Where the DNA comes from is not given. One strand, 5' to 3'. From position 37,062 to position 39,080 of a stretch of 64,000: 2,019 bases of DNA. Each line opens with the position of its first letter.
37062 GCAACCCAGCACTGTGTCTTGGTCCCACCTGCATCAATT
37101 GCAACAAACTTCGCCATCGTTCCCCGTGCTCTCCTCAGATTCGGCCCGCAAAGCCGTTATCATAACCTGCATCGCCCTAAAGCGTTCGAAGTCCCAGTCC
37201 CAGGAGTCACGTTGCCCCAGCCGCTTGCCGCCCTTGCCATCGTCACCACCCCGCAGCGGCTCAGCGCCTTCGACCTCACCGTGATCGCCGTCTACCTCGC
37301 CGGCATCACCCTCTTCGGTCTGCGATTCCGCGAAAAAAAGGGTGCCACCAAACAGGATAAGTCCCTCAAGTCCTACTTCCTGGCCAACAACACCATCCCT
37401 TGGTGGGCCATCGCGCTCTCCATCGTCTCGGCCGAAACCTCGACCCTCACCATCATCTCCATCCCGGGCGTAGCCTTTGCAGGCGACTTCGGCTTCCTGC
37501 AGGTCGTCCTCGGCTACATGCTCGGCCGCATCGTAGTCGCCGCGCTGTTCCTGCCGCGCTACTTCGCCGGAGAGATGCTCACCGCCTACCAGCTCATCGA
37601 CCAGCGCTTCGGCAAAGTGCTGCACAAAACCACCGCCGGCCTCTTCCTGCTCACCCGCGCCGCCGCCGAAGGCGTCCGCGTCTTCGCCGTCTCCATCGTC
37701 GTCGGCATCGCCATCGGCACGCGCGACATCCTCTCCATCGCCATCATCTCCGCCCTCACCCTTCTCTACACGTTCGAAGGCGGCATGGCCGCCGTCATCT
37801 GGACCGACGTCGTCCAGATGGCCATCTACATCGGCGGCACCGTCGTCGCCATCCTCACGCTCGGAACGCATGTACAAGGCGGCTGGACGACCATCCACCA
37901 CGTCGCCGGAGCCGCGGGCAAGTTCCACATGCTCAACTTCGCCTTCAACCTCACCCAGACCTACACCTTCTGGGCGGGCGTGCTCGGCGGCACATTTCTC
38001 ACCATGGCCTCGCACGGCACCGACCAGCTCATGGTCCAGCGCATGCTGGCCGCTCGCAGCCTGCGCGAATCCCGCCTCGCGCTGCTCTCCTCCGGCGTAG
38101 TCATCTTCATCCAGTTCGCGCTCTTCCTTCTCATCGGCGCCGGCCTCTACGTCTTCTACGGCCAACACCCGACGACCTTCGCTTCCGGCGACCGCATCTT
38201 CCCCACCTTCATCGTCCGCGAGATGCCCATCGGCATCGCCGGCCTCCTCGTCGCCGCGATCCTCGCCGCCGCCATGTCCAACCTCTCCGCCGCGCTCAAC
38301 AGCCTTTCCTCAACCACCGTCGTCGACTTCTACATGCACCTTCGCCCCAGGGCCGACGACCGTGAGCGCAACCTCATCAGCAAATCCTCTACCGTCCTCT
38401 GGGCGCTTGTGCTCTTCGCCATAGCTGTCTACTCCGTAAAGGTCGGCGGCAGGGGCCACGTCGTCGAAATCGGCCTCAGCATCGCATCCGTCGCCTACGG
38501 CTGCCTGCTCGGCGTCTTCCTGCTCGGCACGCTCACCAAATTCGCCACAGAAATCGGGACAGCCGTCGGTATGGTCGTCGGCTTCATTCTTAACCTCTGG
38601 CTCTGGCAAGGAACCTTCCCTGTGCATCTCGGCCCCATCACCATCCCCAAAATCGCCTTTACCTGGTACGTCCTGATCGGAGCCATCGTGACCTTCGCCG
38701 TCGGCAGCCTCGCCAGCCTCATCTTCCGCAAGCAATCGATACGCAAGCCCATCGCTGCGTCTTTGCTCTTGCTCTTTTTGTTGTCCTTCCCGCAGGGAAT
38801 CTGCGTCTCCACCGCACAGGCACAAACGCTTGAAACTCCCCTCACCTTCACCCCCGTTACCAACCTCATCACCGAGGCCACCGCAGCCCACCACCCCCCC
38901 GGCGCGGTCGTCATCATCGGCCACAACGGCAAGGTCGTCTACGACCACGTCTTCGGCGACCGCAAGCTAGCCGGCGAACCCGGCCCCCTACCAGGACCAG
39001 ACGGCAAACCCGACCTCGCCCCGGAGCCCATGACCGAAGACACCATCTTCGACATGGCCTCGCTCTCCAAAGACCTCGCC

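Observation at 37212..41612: Symporter, serine hydrolase and NamZ(DUF1343) fused in one 1,466-aa ORF: a possible cut-and-import machine for peptidoglycan sugars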

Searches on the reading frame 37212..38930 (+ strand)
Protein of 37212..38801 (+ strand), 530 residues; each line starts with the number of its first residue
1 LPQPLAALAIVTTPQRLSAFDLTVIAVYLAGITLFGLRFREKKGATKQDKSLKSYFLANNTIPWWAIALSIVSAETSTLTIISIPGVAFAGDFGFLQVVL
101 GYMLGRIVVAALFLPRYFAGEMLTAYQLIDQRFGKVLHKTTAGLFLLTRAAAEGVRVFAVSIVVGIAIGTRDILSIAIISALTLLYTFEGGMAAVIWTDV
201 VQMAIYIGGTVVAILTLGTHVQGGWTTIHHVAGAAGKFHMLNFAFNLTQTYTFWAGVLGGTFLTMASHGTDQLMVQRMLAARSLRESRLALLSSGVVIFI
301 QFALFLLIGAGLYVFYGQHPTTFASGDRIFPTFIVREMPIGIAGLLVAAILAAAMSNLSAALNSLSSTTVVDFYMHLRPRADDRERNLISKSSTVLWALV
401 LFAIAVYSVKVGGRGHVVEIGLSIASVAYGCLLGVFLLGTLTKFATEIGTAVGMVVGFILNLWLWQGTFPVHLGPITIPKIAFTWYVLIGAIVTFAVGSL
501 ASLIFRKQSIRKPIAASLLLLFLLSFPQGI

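Call 20: search_solved_structures(query=window:37212-38801:+, max_evalue=0.001, show_alignments=1)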
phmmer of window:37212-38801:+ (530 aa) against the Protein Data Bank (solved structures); distinct sequences matched with E-value up to 0.001: 16.
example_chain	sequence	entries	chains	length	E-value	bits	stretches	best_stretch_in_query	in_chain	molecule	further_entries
5nv9_A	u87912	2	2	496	3.2e-45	158.4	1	23-462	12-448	Putative sodium:solute symporter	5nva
7sl9_A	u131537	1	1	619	4.9e-40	141.3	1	33-468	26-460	Sodium-coupled monocarboxylate transporter 1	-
7uuy_A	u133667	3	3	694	6.5e-38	134.3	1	18-468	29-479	Sodium/iodide cotransporter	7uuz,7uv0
9zfl_A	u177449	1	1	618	1.2e-37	133.4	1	18-468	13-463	Sodium/iodide cotransporter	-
26va_A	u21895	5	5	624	8.8e-37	130.5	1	55-474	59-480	Sodium-dependent multivitamin transporter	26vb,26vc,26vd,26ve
2xq2_A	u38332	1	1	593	1.9e-31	113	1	16-503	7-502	SODIUM/GLUCOSE COTRANSPORTER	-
7sla_A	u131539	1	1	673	1.6e-27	100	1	17-514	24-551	Sodium/glucose cotransporter 1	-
7sl8_A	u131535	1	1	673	1.6e-27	100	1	17-514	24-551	Sodium/glucose cotransporter 1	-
7wmv_A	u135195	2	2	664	5.9e-25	91.5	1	17-505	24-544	Sodium/glucose cotransporter 1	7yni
3dh4_A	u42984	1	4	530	7.3e-24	87.9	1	58-503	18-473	Sodium/glucose cotransporter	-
7vsi_A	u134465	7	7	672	2.3e-23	86.3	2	254-479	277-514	Sodium/glucose cotransporter 2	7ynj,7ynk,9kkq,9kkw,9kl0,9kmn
2xq2_B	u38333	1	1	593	2.4e-23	86.2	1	61-503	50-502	SODIUM/GLUCOSE COTRANSPORTER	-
8hb0_A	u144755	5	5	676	2.4e-23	86.2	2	254-479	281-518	Sodium/glucose cotransporter 2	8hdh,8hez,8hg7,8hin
9rws_A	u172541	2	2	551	3.7e-06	29.5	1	45-462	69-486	Solute carrier family 5 (High affinity choline transporter), member 7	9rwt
8j74_A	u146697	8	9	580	0.00017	24.1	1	82-459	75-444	High affinity choline transporter 1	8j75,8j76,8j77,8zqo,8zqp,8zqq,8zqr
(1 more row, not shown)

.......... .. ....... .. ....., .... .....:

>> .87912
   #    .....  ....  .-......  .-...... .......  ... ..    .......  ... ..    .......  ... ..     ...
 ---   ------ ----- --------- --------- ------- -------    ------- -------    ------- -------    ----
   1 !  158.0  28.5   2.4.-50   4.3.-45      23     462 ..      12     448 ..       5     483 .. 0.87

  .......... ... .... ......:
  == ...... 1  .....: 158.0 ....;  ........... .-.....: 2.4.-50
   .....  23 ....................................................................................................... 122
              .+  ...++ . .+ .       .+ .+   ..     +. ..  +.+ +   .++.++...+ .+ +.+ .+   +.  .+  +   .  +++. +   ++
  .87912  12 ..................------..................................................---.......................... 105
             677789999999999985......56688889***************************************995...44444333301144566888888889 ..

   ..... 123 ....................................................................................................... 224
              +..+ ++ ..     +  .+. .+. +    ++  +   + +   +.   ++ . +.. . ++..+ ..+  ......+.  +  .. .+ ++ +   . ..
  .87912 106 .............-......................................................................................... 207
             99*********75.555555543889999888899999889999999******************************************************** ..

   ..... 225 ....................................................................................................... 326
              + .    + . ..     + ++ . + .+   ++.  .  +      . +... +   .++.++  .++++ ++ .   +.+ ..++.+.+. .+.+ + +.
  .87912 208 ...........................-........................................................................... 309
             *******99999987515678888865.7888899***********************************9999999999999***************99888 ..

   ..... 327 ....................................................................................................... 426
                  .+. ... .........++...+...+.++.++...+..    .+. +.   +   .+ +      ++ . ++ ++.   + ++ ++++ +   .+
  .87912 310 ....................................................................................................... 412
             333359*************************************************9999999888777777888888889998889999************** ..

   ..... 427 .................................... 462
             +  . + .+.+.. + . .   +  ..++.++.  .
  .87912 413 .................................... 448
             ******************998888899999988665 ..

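Call 72: predict_structure(alignment_id=A2)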
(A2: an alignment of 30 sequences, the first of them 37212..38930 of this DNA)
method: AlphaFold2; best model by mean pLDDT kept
length: 573 residues; sequences in the alignment: 30
mean_pLDDT: 46.0   pTM: 0.32
mean pLDDT of the five models: 46.0, 43.8, 43.3, 42.9, 39.4
residues with pLDDT >= 90: 0; 70-90: 42; 50-70: 137; < 50: 394
segments of 3 or more residues with pLDDT < 50: 1-18, 20-199, 236-293, 325-375, 388-441, 507-513, 526-542, 570-573
pLDDT, mean of each block of 10 residues (from residue 1): 45 41 42 37 32 26 29 29 29 33 36 38 34 38 30 31 36 43 35 40 58 70 77 49 36 35 36 36 40 51 64 65 49 45 44 42 38 49 53 45 46 38 41 45 59 67 62 62 59 71 59 52 48 35 62 74 59 40
secondary structure, 60 per line:
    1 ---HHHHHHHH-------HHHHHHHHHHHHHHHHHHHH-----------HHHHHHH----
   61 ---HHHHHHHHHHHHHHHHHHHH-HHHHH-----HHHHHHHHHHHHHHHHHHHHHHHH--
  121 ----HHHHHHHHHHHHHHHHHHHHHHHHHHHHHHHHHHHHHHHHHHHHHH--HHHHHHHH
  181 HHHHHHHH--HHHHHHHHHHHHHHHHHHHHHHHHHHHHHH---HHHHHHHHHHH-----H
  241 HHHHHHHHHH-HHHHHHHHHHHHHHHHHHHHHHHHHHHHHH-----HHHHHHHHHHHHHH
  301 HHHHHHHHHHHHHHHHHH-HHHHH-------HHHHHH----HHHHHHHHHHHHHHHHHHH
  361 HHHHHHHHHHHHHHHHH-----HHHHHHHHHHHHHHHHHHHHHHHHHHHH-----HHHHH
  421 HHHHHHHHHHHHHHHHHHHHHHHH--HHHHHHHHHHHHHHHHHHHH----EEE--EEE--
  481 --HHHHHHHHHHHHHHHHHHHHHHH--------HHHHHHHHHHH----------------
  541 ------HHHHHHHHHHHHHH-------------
elements in order: H4-11 H19-38 H50-56 H64-83 H85-89 H95-118 H125-170 H173-188 H191-220 H224-234 H240-250 H252-281 H287-318 H320-324 H332-337 H342-377 H383-410 H416-444 H447-466 E471-473 E476-478 H483-505 H514-524 H547-560
